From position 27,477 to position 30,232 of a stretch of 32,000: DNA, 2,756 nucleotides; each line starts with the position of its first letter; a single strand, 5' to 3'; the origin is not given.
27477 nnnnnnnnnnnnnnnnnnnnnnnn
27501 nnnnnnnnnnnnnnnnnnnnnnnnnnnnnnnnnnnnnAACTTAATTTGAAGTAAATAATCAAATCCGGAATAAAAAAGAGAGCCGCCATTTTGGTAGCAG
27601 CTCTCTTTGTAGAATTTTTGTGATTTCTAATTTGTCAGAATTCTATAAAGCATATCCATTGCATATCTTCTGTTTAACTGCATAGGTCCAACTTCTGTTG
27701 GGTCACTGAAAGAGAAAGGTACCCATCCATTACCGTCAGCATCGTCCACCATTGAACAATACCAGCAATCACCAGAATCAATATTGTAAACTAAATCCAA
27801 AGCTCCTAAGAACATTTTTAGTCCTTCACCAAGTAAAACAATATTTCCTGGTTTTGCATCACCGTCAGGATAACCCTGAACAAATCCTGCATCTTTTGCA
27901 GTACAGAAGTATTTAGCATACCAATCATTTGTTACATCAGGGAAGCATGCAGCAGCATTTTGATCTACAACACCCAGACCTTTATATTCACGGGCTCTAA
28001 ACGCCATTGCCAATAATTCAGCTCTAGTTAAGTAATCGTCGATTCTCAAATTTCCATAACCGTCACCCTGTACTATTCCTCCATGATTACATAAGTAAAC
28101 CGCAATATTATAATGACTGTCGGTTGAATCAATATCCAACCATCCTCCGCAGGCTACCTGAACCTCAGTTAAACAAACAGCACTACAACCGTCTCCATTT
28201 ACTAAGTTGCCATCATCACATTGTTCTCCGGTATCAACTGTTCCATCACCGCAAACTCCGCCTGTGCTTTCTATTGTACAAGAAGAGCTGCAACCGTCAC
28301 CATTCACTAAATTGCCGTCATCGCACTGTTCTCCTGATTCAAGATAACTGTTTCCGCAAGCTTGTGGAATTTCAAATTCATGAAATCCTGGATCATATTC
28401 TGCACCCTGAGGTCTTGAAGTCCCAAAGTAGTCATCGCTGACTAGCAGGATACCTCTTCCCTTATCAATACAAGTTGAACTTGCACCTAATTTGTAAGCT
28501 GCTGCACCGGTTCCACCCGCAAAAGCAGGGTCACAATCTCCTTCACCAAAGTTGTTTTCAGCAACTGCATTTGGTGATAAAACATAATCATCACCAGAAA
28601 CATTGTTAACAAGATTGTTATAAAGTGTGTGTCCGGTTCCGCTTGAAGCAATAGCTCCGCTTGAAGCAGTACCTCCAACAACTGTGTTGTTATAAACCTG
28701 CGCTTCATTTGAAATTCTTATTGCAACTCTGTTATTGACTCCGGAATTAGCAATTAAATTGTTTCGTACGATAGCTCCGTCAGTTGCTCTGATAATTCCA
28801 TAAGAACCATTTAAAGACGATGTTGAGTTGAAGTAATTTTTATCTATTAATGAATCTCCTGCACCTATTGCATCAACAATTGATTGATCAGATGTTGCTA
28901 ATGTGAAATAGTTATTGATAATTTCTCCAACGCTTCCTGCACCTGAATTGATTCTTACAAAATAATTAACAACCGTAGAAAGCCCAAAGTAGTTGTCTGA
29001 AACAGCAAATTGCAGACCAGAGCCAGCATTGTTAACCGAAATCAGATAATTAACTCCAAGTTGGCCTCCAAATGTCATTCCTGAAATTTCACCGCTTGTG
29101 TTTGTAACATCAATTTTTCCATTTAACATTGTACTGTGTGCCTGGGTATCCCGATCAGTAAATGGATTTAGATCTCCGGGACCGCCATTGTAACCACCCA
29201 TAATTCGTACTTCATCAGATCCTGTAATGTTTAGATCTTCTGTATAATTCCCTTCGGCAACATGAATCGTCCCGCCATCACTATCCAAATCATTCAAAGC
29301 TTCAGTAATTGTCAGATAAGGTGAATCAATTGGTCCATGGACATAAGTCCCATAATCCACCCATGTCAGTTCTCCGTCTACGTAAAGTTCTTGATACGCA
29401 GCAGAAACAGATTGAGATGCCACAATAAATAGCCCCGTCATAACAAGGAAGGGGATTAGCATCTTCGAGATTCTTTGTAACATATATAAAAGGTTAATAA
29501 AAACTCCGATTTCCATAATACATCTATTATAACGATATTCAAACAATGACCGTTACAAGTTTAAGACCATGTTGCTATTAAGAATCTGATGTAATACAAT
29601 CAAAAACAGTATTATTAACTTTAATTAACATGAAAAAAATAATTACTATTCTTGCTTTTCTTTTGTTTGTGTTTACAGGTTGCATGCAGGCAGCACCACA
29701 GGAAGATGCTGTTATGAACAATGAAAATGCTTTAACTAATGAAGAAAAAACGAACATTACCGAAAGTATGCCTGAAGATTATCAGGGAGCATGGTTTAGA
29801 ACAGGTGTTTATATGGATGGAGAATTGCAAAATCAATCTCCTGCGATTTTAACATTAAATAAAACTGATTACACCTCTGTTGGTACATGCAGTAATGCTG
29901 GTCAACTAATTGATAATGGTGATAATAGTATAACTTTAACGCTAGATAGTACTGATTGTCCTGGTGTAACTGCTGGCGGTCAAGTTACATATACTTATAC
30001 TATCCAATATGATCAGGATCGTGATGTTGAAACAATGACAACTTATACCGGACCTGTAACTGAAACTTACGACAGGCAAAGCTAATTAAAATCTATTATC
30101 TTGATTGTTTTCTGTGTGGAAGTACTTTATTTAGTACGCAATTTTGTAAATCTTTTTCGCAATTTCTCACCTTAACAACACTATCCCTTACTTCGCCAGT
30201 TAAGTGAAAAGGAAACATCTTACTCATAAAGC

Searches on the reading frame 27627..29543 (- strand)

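Call 37: search_protein_families(library=pfam, proteins=[window:27627-29543:-], max_evalue=1)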
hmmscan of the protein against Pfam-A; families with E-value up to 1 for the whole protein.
window:27627-29543:- (638 aa): 3 families
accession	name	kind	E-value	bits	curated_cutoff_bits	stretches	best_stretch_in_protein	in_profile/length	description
PF13948.11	DUF4215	-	4.3e-12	46.6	27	2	395-422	20-46/47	Domain of unknown function (DUF4215)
PF00395.25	SLH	-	1.4e-09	38.2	20.8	2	534-561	2-30/44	S-layer homology domain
PF06594.17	HCBP_related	-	0.4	11.1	21.4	0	227-250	8-27/42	Haemolysin-type calcium binding protein related domain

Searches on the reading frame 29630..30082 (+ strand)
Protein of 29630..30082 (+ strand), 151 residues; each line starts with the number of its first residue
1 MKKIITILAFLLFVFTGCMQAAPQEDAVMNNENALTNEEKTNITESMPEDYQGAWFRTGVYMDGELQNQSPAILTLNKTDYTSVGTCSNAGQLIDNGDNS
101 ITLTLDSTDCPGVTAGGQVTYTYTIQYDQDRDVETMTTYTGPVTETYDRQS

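Call 37: search_protein_families(library=pfam, proteins=[window:29630-30082:+], max_evalue=1)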
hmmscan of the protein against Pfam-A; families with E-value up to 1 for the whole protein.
window:29630-30082:+ (151 aa): 2 families
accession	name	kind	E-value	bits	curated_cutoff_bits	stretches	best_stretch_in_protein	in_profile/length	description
PF00214.24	Calc_CGRP_IAPP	-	0.19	12.6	22.3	1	4-43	6-48/131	Calcitonin / CGRP / IAPP family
PF23237.1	HYR_4C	-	0.3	11.7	27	0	92-139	24-71/73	HYR-like domain with 4 cysteines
